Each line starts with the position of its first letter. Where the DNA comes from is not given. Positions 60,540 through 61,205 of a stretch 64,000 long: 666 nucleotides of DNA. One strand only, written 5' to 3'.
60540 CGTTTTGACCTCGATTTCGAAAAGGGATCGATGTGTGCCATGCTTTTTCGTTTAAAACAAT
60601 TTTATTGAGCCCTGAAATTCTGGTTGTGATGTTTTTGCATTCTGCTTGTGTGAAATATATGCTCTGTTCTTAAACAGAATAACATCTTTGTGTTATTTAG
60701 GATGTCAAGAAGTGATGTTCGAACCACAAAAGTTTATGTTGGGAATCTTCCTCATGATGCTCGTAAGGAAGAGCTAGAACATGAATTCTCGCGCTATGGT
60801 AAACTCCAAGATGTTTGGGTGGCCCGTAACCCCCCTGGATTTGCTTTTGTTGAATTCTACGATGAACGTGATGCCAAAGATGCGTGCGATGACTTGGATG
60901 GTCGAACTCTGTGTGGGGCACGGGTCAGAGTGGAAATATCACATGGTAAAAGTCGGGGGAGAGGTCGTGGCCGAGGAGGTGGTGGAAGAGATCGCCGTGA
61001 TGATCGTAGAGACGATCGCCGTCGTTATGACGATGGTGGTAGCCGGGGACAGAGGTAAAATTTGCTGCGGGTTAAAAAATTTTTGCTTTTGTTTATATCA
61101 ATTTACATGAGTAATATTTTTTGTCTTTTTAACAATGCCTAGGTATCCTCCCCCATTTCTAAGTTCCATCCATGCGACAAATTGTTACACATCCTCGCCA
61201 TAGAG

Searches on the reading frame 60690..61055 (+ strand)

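Call 13: search_protein_families(library=pfam, proteins=[window:60690-61055:+], max_evalue=0.01)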
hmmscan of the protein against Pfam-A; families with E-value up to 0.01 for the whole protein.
window:60690-61055:+ (122 aa): 3 families
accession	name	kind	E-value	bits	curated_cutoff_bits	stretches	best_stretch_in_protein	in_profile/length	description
PF00076.28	RRM_1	-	3.7e-18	65.6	20.7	1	15-79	1-69/70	RNA recognition motif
PF16367.11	RRM_7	-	0.00014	22.3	27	1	13-46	2-35/94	RNA recognition motif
PF13893.12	RRM_5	-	0.001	19.2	27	1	27-85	42-100/125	RNA recognition motif. (a.k.a. RRM, RBD, or RNP domain)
